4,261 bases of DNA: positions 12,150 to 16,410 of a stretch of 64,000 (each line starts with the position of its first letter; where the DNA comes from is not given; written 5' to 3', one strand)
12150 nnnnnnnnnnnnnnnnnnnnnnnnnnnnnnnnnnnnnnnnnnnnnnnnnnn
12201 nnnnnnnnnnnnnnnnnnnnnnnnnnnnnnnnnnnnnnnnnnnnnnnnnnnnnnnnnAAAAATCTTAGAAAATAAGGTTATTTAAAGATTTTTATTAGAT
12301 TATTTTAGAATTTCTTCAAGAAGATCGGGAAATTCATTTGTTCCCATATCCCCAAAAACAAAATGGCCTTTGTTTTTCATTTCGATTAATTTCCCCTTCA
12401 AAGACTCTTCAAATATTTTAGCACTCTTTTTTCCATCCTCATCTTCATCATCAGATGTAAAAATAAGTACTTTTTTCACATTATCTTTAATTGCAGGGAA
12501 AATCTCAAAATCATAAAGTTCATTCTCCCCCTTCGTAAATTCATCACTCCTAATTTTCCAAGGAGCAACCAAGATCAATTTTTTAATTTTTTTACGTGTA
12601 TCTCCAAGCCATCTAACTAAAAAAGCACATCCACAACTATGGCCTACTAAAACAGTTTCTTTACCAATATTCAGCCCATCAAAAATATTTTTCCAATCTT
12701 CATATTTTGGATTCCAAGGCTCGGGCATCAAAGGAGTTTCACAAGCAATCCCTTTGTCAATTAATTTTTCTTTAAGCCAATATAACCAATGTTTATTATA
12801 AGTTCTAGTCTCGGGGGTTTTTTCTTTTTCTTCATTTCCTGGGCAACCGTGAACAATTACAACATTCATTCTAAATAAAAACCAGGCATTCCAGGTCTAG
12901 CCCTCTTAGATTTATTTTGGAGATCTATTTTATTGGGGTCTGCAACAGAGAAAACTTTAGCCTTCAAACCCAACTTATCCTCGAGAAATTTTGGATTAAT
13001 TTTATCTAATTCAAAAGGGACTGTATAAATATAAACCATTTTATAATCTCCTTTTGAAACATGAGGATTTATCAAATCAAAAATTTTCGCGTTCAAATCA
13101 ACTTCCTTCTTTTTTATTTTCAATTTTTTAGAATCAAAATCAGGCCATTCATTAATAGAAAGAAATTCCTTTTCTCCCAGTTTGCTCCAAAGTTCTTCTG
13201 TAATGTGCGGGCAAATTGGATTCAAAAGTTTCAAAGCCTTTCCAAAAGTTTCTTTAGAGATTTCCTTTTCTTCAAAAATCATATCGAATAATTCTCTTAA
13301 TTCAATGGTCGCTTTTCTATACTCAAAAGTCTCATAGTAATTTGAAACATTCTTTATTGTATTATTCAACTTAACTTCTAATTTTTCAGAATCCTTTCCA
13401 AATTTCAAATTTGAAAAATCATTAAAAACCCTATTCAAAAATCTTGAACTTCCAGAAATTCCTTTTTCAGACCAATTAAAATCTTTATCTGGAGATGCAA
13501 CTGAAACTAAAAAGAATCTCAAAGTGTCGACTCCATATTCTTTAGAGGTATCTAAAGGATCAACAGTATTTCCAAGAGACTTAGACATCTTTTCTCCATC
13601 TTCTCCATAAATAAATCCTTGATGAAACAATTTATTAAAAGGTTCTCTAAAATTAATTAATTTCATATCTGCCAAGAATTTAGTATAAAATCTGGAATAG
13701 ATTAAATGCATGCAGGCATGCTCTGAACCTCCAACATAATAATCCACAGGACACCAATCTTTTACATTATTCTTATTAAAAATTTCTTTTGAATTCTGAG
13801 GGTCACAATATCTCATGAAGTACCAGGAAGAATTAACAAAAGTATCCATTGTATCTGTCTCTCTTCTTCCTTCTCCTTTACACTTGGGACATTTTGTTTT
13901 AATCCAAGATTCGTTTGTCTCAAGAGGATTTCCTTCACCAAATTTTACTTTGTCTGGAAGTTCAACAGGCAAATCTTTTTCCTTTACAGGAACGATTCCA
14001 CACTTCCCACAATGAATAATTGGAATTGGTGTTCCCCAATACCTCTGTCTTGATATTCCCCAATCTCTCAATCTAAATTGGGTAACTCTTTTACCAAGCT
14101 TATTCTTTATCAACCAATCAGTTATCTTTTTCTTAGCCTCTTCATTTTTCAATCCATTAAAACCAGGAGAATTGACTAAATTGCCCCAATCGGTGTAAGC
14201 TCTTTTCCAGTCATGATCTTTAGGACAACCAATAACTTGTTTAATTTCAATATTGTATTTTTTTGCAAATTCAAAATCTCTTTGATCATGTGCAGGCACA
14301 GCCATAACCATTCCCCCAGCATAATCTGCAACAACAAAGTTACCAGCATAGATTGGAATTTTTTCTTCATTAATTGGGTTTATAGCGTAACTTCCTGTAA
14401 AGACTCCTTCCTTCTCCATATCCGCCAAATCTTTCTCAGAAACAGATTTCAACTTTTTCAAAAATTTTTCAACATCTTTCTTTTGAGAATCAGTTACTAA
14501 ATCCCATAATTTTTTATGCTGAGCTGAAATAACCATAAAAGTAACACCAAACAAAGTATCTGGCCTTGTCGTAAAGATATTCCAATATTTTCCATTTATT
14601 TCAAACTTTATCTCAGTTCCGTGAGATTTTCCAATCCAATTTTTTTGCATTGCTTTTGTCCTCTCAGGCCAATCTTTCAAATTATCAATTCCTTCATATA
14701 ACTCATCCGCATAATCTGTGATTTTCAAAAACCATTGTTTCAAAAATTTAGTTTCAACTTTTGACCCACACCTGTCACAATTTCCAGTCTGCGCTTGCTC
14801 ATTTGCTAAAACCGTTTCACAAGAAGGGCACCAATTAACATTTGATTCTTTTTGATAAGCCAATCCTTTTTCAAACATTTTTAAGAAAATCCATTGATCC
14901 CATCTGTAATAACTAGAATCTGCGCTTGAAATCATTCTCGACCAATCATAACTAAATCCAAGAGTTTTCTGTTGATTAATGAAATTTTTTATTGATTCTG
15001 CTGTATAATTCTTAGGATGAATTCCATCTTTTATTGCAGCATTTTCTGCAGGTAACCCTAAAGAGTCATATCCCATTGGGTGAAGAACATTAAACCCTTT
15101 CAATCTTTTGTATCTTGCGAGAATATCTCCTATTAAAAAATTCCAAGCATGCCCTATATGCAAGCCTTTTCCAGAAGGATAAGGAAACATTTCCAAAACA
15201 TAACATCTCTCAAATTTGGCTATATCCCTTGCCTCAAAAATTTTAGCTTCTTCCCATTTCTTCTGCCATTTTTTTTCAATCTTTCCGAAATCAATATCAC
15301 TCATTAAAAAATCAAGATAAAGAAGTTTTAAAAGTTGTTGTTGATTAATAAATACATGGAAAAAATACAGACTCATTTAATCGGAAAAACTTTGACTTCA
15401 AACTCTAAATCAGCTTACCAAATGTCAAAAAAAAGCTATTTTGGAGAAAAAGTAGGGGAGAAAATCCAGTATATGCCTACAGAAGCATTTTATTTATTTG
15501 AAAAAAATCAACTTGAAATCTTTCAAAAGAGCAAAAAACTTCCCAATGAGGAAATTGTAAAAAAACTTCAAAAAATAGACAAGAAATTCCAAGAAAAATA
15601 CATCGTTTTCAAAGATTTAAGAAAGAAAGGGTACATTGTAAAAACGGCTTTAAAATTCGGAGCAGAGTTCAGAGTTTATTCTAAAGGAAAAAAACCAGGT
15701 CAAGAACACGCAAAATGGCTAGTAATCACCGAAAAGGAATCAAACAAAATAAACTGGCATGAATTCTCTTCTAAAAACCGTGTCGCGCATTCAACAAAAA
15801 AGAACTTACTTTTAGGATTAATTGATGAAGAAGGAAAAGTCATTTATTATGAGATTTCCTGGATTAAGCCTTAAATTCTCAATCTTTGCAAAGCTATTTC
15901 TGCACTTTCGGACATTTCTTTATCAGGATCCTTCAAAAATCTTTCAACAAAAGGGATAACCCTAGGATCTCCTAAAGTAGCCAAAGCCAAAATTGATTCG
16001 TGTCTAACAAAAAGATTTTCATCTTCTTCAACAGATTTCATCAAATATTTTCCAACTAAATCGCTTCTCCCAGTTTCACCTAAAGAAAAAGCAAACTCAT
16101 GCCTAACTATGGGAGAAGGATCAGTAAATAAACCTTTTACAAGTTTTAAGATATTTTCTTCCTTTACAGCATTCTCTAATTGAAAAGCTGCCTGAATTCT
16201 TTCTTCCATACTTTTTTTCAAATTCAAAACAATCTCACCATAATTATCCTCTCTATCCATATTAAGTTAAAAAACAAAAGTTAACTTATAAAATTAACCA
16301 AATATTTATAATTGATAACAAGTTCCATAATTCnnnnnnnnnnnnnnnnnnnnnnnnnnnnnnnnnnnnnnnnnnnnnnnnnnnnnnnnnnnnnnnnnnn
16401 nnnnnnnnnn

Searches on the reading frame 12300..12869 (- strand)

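Call 77: search_protein_families(library=pfam, proteins=[window:12300-12869:-], max_evalue=0.001)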
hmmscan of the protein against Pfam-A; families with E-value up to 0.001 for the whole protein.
window:12300-12869:- (189 aa): 4 families
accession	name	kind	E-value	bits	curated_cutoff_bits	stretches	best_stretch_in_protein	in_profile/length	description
PF06821.19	Ser_hydrolase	-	3.1e-15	57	22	1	25-182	12-165/172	Serine hydrolase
PF00561.26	Abhydrolase_1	-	7.7e-06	26.2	25.8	1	62-108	62-104/245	alpha/beta hydrolase fold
PF12697.13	Abhydrolase_6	-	0.00043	21.4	26.3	0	46-105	42-94/217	Alpha/beta hydrolase family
PF12146.15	Hydrolase_4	-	0.00061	19.6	27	1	69-104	75-110/239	Serine aminopeptidase, S33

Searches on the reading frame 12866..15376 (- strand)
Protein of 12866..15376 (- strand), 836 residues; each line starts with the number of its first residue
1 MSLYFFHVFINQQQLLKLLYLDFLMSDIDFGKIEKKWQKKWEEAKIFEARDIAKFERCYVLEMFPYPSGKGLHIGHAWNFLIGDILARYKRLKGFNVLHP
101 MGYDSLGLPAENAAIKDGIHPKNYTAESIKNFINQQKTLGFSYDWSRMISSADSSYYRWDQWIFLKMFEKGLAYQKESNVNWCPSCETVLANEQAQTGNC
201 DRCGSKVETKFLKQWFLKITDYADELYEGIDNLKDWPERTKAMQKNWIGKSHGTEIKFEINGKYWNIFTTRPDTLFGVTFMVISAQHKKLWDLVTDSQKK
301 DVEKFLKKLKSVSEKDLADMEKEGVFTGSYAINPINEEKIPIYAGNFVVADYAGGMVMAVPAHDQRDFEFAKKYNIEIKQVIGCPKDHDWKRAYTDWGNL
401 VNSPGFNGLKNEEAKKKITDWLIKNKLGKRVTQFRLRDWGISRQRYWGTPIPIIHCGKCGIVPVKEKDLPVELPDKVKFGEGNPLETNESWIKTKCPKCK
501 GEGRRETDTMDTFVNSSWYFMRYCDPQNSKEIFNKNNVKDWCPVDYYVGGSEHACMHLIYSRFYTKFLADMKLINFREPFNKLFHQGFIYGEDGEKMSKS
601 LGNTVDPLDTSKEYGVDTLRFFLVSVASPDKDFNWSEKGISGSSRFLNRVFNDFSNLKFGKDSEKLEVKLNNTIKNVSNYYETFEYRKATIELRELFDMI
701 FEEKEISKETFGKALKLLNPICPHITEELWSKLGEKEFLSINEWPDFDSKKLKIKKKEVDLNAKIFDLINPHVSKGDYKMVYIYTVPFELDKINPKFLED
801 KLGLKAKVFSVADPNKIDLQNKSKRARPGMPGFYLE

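Call 12: search_protein_families(library=pfam, proteins=[window:12866-15376:-], max_evalue=0.001)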
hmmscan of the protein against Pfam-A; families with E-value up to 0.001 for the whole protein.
window:12866-15376:- (836 aa): 5 families
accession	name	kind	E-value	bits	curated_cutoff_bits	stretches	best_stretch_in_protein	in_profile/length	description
PF13603.12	tRNA-synt_1_2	-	5.2e-63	212.3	25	1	245-422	1-184/185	Leucyl-tRNA synthetase, editing domain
PF00133.28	tRNA-synt_1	-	6.9e-57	193.5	22.7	2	436-636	228-414/414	tRNA synthetases class I (I, L, M and V)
PF09334.17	tRNA-synt_1g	-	2.9e-35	122.2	20.1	2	63-248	6-218/391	tRNA synthetases class I (M)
PF08264.19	Anticodon_1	-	1.7e-17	64.1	25.1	1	668-768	6-128/148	Anticodon-binding domain of tRNA ligase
PF01406.26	tRNA-synt_1e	-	2.4e-08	34.1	27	1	579-640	237-296/301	tRNA synthetases class I (C) catalytic domain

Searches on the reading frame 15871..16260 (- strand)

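Call 77: search_protein_families(library=pfam, proteins=[window:15871-16260:-], max_evalue=0.001)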
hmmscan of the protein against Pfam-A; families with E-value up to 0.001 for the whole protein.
window:15871-16260:- (129 aa): 3 families
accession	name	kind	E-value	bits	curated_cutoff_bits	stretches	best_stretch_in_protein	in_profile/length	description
PF13646.12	HEAT_2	-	2.5e-14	53.8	27.7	1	39-125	3-88/88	HEAT repeats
PF03130.22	HEAT_PBS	-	1.9e-06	28.3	20.9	0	85-111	1-27/27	PBS lyase HEAT-like repeat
PF02985.28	HEAT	-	5.6e-06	26.6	23.5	0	37-62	1-26/31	HEAT repeat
